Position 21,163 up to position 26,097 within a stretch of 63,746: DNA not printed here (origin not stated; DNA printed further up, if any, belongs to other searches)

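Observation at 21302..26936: Stripped-down type VII (WXG100) secretion locus: EssC + YukD-like + two WXG100 proteins only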

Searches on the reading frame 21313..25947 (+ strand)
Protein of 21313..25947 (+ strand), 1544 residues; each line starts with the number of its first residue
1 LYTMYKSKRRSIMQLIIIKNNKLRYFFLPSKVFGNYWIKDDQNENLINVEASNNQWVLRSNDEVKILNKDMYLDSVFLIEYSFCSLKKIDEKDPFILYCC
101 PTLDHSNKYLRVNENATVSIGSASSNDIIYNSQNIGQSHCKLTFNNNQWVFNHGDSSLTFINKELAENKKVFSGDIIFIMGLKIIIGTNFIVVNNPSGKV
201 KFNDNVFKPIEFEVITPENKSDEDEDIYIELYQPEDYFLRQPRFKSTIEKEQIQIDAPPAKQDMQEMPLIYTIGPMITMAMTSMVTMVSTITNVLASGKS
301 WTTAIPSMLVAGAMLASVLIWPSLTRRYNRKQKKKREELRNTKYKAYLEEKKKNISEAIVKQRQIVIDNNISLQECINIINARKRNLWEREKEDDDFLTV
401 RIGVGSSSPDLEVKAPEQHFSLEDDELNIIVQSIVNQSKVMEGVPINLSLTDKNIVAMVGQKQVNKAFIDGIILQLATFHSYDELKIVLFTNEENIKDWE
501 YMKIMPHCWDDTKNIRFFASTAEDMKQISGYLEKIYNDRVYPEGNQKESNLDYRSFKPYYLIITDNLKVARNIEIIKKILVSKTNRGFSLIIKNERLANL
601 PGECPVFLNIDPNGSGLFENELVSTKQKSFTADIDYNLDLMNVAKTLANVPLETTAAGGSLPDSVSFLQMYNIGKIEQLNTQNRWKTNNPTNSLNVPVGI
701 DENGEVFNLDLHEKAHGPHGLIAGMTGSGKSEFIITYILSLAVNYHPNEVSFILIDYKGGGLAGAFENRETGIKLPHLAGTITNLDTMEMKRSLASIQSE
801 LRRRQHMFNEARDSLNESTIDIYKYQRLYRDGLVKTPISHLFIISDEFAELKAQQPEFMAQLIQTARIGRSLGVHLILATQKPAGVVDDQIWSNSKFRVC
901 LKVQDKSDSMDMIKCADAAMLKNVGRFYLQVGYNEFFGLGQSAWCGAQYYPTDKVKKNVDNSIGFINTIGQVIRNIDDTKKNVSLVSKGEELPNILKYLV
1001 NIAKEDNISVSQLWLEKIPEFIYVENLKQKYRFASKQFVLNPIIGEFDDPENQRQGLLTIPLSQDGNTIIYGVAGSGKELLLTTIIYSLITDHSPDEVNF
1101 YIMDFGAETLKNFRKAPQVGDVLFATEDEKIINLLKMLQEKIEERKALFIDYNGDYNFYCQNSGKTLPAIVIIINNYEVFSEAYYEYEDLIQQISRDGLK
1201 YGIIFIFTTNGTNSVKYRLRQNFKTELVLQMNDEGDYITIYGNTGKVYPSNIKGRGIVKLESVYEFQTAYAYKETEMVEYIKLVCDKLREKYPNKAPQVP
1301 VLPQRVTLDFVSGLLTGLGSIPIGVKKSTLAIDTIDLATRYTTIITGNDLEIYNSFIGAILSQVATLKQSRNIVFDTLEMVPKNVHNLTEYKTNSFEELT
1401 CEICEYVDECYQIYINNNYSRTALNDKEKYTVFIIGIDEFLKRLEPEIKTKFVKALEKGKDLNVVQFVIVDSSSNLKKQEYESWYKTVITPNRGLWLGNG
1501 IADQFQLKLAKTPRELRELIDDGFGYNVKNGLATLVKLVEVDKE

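Call 3: search_protein_families(library=pfam, proteins=[window:21313-25947:+], max_evalue=0.01)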
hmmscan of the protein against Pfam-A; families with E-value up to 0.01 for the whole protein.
window:21313-25947:+ (1544 aa): 4 families
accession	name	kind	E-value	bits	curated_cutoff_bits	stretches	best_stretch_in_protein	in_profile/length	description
PF01580.24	FtsK_SpoIIIE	-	5.5e-46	157.2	24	2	682-884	6-220/221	FtsK/SpoIIIE family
PF00498.31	FHA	-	3.7e-06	27.7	20.7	1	118-177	1-64/67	FHA domain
PF16697.10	Yop-YscD_cpl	-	0.00013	22.6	33.2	1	110-170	12-72/94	Inner membrane component of T3SS, cytoplasmic domain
PF13555.12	AAA_29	-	0.00021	21.4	27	0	716-739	22-46/61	P-loop containing region of AAA domain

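Call 4: search_protein_families(library=ncbifam, proteins=[window:21313-25947:+], max_evalue=0.01)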
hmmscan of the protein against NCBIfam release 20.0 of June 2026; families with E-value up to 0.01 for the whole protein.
window:21313-25947:+ (1544 aa): 4 families
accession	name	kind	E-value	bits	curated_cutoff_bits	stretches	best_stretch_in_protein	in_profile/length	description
TIGR03928.1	T7_EssCb_Firm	equivalog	0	1067.3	778.4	1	237-1539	5-1295/1296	type VII secretion protein EssC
TIGR03924.1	T7SS_EccC_a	equivalog_domain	1.8e-119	400.4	509.15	2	256-935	2-660/673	type VII secretion protein EccCa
TIGR03925.1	T7SS_EccC_b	equivalog_domain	1.1e-72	245.2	346.55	2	996-1384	3-412/564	type VII secretion protein EccCb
NF007615.0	PRK10263.1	equivalog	3.3e-14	51.6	1566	1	688-926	985-1229/1355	DNA translocase FtsK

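Call 8: find_related_loci(query=window:21313-25947:+, collection=genome_contigs, flank=10000)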
Query window:21313-25947:+ (1544 aa) in genome_contigs; peptide patterns used: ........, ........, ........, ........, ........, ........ (x = any residue, [..] = any of these).
166 stretches matched a pattern; 9 encode a relative of the query (tblastn E <= 1e-3); 9 distinct loci.
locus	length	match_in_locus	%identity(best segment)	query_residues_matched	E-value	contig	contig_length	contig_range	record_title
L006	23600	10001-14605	52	13-1540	0e+0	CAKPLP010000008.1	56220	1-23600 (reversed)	MAG: uncultured Bacilli bacterium isolate REFINED_METABAT215_TOP10_CONTIGS_1500_ASSEMBLY_K77_MERGED__Hadza_MoBio_hadza-E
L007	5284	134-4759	52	4-1540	0e+0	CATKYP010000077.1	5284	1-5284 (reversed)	MAG TPA_asm: uncultured Bacilli bacterium isolate MGG03511_1680015467 genome assembly, contig: ERR2752428_4637, whole ge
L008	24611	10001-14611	52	11-1540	0e+0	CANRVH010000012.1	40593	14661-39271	MAG TPA_asm: uncultured Clostridia bacterium isolate SRR15730529_bin.44_metawrap_v1.3_MAG genome assembly, contig: NODE.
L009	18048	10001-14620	52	11-1544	0e+0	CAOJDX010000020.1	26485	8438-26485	MAG TPA_asm: uncultured Clostridia bacterium isolate SRR15604606_bin.30_metawrap_v1.3_MAG genome assembly, contig: NODE.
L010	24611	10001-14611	51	13-1544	0e+0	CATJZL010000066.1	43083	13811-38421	MAG: uncultured Bacilli bacterium isolate iMGMC-998_1678881699 genome assembly, contig: MegahitA5_6437, whole genome sho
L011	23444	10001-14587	48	5-1542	0e+0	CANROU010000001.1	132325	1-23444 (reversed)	MAG: uncultured Bacilli bacterium isolate Lapin-019__bin48 genome assembly, contig: Lapin-019__NODE_35_length_132325_cov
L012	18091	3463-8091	52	4-1540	0e+0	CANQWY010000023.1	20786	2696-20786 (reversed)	MAG: uncultured Bacilli bacterium isolate Lapin-012__bin84 genome assembly, contig: Lapin-012__NODE_3482_length_20786_co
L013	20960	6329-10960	77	1-1544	0e+0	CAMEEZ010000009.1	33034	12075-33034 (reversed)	MAG: uncultured Mycoplasma sp. isolate SRR15057920_bin.10_metaWRAP_v1.3_MAG genome assembly, contig: ERZ10407576.602, wh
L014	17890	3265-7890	53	4-1540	0e+0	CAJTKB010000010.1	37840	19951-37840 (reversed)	MAG TPA_asm: uncultured Bacilli bacterium isolate MGBC103219 genome assembly, contig: MGBC103219.10, whole genome shotgu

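Call 14: search_protein_families(library=pfam, proteins=[L011:1688-5380:+, L011:5389-6063:+, L011:6056-6439:+, L011:6725-7045:+, L011:7403-7873:+, L011:7890-9662:+, L011:9667-10005:+, L011:14624-14878:+, L011:14946-15956:+, L011:16546-18297:+], max_evalue=0.01)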
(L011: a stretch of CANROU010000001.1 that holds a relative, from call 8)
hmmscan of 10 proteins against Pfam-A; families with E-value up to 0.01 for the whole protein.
L011:1688-5380:+ (1230 aa): 0 families

L011:5389-6063:+ (224 aa): 0 families

L011:6056-6439:+ (127 aa): 1 family
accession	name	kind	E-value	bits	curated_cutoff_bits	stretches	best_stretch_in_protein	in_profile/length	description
PF13780.11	DUF4176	-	1.5e-27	95.9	25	1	8-82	1-74/74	Domain of unknown function (DUF4176)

L011:6725-7045:+ (106 aa): 2 families
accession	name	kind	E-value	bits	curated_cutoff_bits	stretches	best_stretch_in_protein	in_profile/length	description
PF06013.18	WXG100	-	1.9e-09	38.1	27.3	1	16-95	5-84/86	Proteins of 100 residues with WXG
PF25792.1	BREX_BrxC_helical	-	9.6e-05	23.1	27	1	41-103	58-120/123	BREX ATP-binding protein BrxC alpha helical domain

L011:7403-7873:+ (156 aa): 8 families
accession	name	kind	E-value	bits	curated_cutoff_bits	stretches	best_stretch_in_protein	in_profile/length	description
PF01476.26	LysM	-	3.8e-17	62.4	20.9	1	113-156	1-43/43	LysM domain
PF06013.18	WXG100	-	2.7e-08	34.4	27.3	1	5-86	2-83/86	Proteins of 100 residues with WXG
PF25547.1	WXG100_2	-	1.9e-05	25.1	27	1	21-86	40-107/150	WXG100 like domain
PF10157.14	BORCS6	-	0.00033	21.2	35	0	15-81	19-84/101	BLOC-1-related complex sub-unit 6 C-terminal helix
PF23473.1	LysM3_LYK4_5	-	0.0008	19.9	29.3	1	112-146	4-38/48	LYK4/5 LysM3 domain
PF00570.28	HRDC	-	0.0029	18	23.8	1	91-151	5-62/68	HRDC domain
PF16999.10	V-ATPase_G_2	-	0.0044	18.1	28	1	77-138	25-82/104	Vacuolar (H+)-ATPase G subunit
PF05135.19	Phage_connect_1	-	0.0084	16.9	21.2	0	36-109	17-85/101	Phage gp6-like head-tail connector protein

L011:7890-9662:+ (590 aa): 1 family
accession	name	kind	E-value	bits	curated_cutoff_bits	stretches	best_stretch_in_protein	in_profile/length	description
PF02258.22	SLT_beta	-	0.0018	18.7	27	0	478-513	9-43/70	Shiga-like toxin beta subunit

L011:9667-10005:+ (112 aa): 1 family
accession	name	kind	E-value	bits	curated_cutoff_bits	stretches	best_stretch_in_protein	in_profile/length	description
PF13780.11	DUF4176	-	6.8e-29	100.2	25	1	4-76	1-74/74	Domain of unknown function (DUF4176)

L011:14624-14878:+ (84 aa): 1 family
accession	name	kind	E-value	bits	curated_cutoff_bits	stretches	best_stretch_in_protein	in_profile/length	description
PF08817.16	YukD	-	0.0019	19.4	27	1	12-83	7-76/76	WXG100 protein secretion system (Wss), protein YukD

L011:14946-15956:+ (336 aa): 14 families
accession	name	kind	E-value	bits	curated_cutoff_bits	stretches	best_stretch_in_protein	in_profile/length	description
PF00448.28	SRP54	-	2.1e-78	262.9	22.7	1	132-332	1-195/196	SRP54-type protein, GTPase domain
PF02881.24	SRP54_N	-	7.5e-16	58.6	22.4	1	46-111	2-75/75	SRP54-type protein, helical bundle domain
PF13614.12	AAA_31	-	2.5e-06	28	27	1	142-170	12-40/177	AAA domain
PF01656.29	CbiA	-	8.5e-05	23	25.4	1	142-301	9-98/125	CobQ/CobB/MinD/ParA nucleotide binding domain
PF13604.12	AAA_30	-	0.0001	22.6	27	1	130-228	16-102/191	AAA domain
PF03308.22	MeaB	-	0.00012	21.7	23.1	1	132-169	33-70/273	Methylmalonyl Co-A mutase-associated GTPase MeaB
PF13207.12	AAA_17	-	0.00036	21.3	27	1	138-231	1-87/136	AAA domain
PF06414.18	Zeta_toxin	-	0.00043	20.2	22.3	1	118-216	2-97/199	Zeta toxin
PF04851.21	ResIII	-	0.0021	18.4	22.5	1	120-181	11-75/164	Type III restriction enzyme, res subunit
PF25199.1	nSTAND_NTPase5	-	0.0033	17.7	34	0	127-180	36-91/145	Novel STAND NTPase 5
PF01583.26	APS_kinase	-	0.0038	17.7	21.1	0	133-179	3-49/152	Adenylylsulphate kinase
PF00004.35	AAA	-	0.0044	17.9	21.2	0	135-267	1-114/131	ATPase family associated with various cellular activities (AAA)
PF02374.21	ArsA_ATPase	-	0.0055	16.4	24.3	1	134-169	3-38/305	Anion-transporting ATPase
PF00005.33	ABC_tran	-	0.0086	17.1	25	0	127-214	6-80/137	ABC transporter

L011:16546-18297:+ (583 aa): 2 families
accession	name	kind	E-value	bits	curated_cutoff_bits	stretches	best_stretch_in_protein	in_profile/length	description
PF01935.23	DUF87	-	5.3e-22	79.4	23.2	1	108-242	10-132/220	Helicase HerA, central domain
PF10412.15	TrwB_AAD_bind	-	0.0022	17.4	20.5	0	121-173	15-61/387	Type IV secretion-system coupling protein DNA-binding domain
